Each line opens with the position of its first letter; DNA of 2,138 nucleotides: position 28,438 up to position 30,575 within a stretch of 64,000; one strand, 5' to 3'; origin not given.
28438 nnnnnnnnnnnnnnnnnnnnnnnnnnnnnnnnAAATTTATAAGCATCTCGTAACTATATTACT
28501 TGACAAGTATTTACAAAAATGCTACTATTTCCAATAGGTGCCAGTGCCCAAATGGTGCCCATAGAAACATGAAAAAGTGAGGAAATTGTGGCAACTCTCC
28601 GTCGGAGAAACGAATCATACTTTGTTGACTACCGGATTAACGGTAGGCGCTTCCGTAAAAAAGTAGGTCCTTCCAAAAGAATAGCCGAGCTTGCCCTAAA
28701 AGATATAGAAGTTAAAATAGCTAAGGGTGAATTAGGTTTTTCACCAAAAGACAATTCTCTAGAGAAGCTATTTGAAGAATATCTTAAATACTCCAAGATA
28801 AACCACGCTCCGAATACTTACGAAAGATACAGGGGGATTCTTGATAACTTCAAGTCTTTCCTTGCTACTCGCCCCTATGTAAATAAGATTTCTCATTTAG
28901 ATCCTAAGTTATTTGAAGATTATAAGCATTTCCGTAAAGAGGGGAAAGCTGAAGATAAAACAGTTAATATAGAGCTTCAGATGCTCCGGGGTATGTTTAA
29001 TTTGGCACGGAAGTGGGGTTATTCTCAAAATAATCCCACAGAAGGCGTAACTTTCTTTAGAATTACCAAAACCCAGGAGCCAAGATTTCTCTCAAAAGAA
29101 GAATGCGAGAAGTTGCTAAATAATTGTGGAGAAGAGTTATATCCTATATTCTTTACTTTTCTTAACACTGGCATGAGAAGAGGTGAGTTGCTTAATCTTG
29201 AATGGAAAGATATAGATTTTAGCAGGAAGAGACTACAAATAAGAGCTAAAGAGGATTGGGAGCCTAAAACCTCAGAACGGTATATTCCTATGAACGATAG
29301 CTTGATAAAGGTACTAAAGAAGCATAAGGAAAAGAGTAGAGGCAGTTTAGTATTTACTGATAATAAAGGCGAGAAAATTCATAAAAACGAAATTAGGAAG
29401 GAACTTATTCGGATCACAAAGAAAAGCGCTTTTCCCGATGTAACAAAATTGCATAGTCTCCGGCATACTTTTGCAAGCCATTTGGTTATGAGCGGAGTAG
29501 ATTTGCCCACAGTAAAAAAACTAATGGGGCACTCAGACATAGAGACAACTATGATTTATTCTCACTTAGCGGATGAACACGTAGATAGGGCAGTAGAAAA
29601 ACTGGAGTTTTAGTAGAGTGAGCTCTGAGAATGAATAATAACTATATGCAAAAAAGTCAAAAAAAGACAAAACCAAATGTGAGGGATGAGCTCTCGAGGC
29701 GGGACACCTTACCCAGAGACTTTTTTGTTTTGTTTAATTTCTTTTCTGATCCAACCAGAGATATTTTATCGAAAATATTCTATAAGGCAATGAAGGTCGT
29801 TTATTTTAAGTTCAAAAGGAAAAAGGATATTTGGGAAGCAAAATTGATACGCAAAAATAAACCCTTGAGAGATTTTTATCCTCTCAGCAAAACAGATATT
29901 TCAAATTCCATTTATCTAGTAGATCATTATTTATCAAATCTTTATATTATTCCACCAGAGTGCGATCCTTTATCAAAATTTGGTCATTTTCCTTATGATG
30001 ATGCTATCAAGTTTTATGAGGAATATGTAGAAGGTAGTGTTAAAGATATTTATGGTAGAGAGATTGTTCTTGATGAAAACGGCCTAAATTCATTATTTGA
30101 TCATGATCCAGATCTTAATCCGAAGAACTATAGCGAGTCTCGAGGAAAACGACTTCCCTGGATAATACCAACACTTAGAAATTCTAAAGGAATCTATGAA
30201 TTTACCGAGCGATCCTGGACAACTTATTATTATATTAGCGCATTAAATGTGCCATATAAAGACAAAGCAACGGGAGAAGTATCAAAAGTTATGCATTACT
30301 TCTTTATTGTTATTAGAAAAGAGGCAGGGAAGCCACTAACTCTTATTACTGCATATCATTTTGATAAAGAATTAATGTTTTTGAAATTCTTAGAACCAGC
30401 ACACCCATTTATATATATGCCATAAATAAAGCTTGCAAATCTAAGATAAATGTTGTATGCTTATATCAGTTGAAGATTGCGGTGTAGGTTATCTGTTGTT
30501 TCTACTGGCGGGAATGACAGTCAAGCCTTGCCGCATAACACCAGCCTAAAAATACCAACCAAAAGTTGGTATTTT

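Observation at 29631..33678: Candidate novel defence or abortive-infection module: integrase-linked ORF, HEPN-motif protein and HExxHxxQ metallopeptidase-like multidomain protein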

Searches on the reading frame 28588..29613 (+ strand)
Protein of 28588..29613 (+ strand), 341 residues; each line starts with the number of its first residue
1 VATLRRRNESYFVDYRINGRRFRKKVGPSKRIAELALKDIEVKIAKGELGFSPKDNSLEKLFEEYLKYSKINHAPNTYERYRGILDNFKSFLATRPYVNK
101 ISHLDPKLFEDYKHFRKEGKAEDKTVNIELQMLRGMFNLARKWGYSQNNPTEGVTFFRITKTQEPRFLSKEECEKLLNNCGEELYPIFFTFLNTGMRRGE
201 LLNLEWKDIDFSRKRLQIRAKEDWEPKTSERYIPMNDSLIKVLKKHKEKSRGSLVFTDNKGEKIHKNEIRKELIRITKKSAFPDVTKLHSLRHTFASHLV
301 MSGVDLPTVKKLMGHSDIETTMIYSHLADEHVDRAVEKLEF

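Call 5: search_protein_families(library=pfam, proteins=[window:28588-29613:+], max_evalue=1)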
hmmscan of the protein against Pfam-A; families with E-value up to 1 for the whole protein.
window:28588-29613:+ (341 aa): 7 families
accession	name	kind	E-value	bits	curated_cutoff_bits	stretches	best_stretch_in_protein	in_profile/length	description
PF00589.27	Phage_integrase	-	1.9e-34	119.4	27.1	1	167-331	2-172/172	Phage integrase family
PF13102.12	Phage_int_SAM_5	-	2.1e-11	44.5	22.3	1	60-151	4-93/98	Phage integrase SAM-like domain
PF24624.1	Int_N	-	7.8e-06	27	27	1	101-157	42-99/100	Phage integrase, N-terminal domain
PF02899.23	Phage_int_SAM_1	-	0.0015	19.2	22.3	1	62-140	4-79/83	Phage integrase, N-terminal SAM-like domain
PF14659.12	Phage_int_SAM_3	-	0.0023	18.5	22.6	1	58-89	2-34/58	Phage integrase, N-terminal SAM-like domain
PF11917.13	DUF3435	-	0.015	14.7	25.8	1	260-320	169-230/418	Protein of unknown function (DUF3435)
PF12167.14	Arm-DNA-bind_2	-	0.35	11.3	22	1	2-48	2-54/65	Arm DNA-binding domain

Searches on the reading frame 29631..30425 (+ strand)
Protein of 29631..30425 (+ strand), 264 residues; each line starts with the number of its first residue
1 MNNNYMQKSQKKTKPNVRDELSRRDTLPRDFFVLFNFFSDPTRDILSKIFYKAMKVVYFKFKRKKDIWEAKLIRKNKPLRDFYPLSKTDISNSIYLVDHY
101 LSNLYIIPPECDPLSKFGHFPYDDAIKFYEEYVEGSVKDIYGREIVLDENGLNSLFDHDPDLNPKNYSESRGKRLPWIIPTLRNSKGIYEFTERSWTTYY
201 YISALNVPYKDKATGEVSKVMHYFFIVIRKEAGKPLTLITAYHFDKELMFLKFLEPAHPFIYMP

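Call 5: search_protein_families(library=pfam, proteins=[window:29631-30425:+], max_evalue=1)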
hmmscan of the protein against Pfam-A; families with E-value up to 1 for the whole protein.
window:29631-30425:+ (264 aa): 0 families

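Call 6: search_protein_families(library=padloc, proteins=[window:29631-30425:+], max_evalue=1)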
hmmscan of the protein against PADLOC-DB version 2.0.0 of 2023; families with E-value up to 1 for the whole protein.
window:29631-30425:+ (264 aa): 0 families

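Call 7: search_protein_families(library=phrogs, proteins=[window:29631-30425:+], max_evalue=0.01)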
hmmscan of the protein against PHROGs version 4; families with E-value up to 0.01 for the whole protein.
window:29631-30425:+ (264 aa): 0 families

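Call 8: search_protein_families(library=ncbifam, proteins=[window:29631-30425:+], max_evalue=1)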
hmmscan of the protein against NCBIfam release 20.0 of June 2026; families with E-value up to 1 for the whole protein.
window:29631-30425:+ (264 aa): 0 families

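Call 42: find_homologous_proteins(query=window:29631-30425:+)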
Query window:29631-30425:+ (264 aa): 8 proteins with E <= 0.001 among 241 candidates.
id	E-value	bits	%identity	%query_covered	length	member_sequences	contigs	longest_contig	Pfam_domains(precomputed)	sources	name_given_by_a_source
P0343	2.3e-176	603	100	100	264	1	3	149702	-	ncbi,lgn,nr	ncbi:MAG: hypothetical protein PHC54_02525 [Candidatus Omnitrophica bacterium]|nr:hypothetical prote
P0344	1.6e-129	450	75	100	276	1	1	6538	-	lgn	-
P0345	2.4e-121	423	70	99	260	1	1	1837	-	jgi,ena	-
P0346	2.7e-114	400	67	100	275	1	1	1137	-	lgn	-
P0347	1.2e-87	312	56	98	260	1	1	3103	-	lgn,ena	-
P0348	1.4e-80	289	53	95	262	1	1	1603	-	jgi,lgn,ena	-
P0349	1.7e-75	272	49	95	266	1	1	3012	-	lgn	-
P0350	1.3e-72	263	61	71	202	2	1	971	-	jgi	jgi:hypothetical protein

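Call 44: find_encoding_contigs(protein=P0344, flank=6000, max_places=2)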
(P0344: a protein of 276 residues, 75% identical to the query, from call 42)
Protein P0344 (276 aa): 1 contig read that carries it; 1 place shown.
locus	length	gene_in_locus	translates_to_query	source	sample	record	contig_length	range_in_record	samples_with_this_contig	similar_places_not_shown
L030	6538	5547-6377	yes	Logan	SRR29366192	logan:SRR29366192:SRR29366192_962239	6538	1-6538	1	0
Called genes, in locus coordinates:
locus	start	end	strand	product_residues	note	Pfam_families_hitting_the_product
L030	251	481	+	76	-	-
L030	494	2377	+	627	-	-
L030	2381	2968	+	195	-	-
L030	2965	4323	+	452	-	PF00145:DNA_methylase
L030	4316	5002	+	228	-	PF00730:HhH-GPD, PF00633:HHH (weak)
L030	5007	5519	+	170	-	-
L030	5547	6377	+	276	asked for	-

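Call 45: find_encoding_contigs(protein=P0347, flank=4000, max_places=2)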
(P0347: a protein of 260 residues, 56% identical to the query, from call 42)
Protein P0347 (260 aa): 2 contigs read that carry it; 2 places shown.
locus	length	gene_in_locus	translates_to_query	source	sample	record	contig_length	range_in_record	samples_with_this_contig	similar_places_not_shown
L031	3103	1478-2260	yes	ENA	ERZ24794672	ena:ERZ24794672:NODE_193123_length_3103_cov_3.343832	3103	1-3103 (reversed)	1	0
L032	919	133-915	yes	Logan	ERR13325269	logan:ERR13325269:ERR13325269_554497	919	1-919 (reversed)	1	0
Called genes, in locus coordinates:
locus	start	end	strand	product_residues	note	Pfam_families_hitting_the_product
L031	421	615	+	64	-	-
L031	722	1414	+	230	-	PF01844:HNH, PF13395:HNH_4 (weak), PF14279:HNH_5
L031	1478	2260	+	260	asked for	-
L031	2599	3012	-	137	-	PF13683:rve_3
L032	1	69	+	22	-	?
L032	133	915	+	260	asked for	-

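Call 48: search_solved_structures(query=A4, max_evalue=10)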
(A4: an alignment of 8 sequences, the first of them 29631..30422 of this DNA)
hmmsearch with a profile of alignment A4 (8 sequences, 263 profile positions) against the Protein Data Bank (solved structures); distinct sequences matched with E-value up to 10: 19.
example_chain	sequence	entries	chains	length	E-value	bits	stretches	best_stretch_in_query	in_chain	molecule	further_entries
7zox_A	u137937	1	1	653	0.17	14.6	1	28-62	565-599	Nuclear pore complex protein Nup93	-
7tbj_D1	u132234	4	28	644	0.19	14.4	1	28-70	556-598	NUP93 SOL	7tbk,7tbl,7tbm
7mw0_A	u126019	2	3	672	0.2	14.3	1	28-70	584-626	Nuclear pore complex protein Nup93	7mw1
7fik_P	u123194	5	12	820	0.22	14.2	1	28-62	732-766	Nuclear pore complex protein Nup93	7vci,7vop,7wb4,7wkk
5ijn_C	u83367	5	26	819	0.26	13.9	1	28-70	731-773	NUCLEAR PORE COMPLEX PROTEIN NUP93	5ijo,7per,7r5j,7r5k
5f74_A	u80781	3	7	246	0.37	13.4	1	3-87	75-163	14-3-3 protein beta/alpha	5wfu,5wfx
4gnt_A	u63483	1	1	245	0.73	12.5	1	3-87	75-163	14-3-3 protein beta/alpha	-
6ygj_A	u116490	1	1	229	0.77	12.4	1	3-87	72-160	14-3-3 protein beta/alpha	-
6byk_A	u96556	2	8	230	0.78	12.4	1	3-87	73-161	14-3-3 protein beta/alpha | 14-3-3 protein beta/alpha, N-terminally processed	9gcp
6ygj_F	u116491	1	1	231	0.79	12.3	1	3-87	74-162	14-3-3 protein beta/alpha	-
6hcg_A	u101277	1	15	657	0.8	12.3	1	77-149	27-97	Type II secretion system protein D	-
6hep_A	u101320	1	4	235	0.85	12.2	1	3-87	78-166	14-3-3 protein beta/alpha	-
7qi1_A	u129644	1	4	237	0.87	12.2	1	3-87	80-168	14-3-3 protein theta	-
2bq0_A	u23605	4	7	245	0.98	12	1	3-87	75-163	14-3-3 BETA/ALPHA | 14-3-3 protein beta/alpha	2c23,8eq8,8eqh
4dnk_A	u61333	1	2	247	0.99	12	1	3-87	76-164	14-3-3 protein beta/alpha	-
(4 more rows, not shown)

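Call 96: find_related_loci(query=A4, collection=viral_contigs, flank=5000)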
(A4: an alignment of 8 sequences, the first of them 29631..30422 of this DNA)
Query A4 (264 aa) in viral_contigs; peptide patterns used: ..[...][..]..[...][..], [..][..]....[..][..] (x = any residue, [..] = any of these).
59 stretches matched a pattern, but none encodes a relative of the query by tblastn (E <= 1e-3).

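Call 102: search_protein_families(library=pfam, proteins=[L030:5007-5519:+, L030:494-2377:+, L030:2381-2968:+], max_evalue=0.001)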
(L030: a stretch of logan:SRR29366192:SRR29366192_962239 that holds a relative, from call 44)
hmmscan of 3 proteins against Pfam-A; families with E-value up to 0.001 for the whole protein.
L030:5007-5519:+ (170 aa): 0 families

L030:494-2377:+ (627 aa): 0 families

L030:2381-2968:+ (195 aa): 0 families

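Call 109: search_protein_families(library=pfam, alignment_id=A4, max_evalue=5)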
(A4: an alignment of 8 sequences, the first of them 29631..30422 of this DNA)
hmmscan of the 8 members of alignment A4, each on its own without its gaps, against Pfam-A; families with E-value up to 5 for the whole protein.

A. member 1, window:29631-30422:+ (264 aa): 0 families

B. families by the number of members that match (of 8 scanned): 2 families
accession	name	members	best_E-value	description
PF06002.17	CST-I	1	0.0033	Alpha-2,3-sialyltransferase (CST-I)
PF18810.6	PBECR2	1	0.021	phage-Barnase-EndoU-ColicinE5/D-RelE like nuclease2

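Call 110: search_protein_families(library=pfam, proteins=[P0344, P0345, P0346, P0347, P0348, P0349, P0350], max_evalue=5)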
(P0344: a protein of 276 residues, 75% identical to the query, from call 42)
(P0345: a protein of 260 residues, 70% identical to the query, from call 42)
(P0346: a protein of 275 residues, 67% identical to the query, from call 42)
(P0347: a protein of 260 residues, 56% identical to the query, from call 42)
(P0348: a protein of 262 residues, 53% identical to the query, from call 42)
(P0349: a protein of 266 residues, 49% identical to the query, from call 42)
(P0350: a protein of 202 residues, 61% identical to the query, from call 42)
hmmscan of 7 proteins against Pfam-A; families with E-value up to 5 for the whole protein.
P0344 (276 aa): 1 family
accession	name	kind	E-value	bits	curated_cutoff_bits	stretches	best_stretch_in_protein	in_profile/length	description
PF18810.6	PBECR2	-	0.021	15.5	27.1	1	144-246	15-106/120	phage-Barnase-EndoU-ColicinE5/D-RelE like nuclease2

P0345 (260 aa): 0 families

P0346 (275 aa): 0 families

P0347 (260 aa): 0 families

P0348 (262 aa): 0 families

P0349 (266 aa): 1 family
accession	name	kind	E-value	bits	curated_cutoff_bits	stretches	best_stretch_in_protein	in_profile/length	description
PF06002.17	CST-I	-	0.0033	17.4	25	1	40-104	155-218/295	Alpha-2,3-sialyltransferase (CST-I)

P0350 (202 aa): 0 families
